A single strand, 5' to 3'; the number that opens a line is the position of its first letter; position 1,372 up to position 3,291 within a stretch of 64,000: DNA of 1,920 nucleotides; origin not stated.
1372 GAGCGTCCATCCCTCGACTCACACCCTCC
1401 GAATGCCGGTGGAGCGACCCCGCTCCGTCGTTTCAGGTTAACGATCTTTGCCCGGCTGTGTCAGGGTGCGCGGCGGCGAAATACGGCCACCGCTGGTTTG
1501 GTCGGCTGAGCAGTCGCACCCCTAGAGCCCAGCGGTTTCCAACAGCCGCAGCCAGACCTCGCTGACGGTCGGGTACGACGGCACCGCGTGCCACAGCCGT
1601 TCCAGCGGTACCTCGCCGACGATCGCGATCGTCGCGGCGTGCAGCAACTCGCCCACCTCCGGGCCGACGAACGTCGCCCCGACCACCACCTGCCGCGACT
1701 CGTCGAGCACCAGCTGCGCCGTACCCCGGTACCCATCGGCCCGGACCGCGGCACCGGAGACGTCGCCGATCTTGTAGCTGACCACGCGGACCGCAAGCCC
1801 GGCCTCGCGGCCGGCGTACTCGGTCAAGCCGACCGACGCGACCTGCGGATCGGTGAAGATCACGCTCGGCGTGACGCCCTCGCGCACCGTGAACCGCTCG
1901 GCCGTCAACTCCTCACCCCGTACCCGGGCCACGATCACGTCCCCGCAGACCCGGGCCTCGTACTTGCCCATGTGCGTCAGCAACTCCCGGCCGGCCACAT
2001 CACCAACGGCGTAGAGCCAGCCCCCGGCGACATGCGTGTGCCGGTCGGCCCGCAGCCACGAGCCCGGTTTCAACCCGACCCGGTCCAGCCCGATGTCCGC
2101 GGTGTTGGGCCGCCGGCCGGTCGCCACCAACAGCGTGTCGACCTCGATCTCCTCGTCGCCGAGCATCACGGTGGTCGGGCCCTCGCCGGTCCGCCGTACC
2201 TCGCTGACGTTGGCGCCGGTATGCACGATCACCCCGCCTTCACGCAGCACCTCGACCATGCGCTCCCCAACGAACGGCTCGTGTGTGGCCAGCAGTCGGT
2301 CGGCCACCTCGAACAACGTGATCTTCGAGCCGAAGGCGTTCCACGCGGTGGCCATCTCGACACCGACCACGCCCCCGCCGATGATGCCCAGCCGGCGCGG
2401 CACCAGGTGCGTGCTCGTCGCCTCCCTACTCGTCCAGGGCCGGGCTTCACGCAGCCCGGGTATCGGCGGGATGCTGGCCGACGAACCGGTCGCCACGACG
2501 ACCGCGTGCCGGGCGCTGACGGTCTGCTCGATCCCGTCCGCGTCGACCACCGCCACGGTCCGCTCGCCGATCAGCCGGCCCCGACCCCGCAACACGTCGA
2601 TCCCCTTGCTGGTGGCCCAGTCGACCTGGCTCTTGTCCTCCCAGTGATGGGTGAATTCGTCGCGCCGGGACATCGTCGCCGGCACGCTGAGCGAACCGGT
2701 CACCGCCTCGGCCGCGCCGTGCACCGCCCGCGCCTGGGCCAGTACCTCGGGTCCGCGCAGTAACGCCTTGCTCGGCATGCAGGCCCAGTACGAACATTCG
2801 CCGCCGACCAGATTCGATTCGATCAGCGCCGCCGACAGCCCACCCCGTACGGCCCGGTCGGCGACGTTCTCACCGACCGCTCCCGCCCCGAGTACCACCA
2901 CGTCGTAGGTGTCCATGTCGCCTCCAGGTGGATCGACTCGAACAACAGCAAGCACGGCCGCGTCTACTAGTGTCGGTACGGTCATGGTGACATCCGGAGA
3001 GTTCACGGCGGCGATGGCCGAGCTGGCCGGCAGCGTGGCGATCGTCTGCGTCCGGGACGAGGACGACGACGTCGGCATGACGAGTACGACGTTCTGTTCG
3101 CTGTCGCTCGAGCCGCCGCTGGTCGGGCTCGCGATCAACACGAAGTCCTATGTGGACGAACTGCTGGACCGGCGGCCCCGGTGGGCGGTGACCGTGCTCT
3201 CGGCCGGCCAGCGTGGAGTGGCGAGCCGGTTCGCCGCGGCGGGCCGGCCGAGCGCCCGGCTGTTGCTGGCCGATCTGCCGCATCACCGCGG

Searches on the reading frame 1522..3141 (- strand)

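Call 9: search_protein_families(library=pfam, proteins=[window:1522-3141:-], max_evalue=0.01)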
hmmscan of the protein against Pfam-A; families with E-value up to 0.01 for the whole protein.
window:1522-3141:- (539 aa): 9 families
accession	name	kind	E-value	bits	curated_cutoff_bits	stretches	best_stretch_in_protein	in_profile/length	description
PF07992.20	Pyr_redox_2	-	2.7e-52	178.4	26.1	1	79-388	1-283/291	Pyridine nucleotide-disulphide oxidoreductase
PF02852.28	Pyr_redox_dim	-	1.3e-23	83.7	25.3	1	424-530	1-106/110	Pyridine nucleotide-disulphide oxidoreductase, dimerisation domain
PF00070.33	Pyr_redox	-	3.7e-15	56.6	22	1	250-325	1-77/82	Pyridine nucleotide-disulphide oxidoreductase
PF01134.28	GIDA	-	6.6e-07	29.2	22.1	1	80-224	1-154/391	Glucose inhibited division protein A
PF02826.25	2-Hacid_dh_C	-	4.2e-06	26.7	25.1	1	235-304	22-94/178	D-isomer specific 2-hydroxyacid dehydrogenase, NAD binding domain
PF13738.12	Pyr_redox_3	-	4.8e-06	26.5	30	1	208-349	123-273/305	Pyridine nucleotide-disulphide oxidoreductase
PF01262.27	AlaDh_PNT_C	-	2.9e-05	24.1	23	1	248-300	28-80/214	Alanine dehydrogenase/PNT, C-terminal domain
PF03486.20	HI0933_like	-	0.0015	18.5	50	0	295-344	115-165/244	HI0933-like protein Rossmann domain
PF01266.30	DAO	-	0.008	16.2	27.9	0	80-120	1-42/353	FAD dependent oxidoreductase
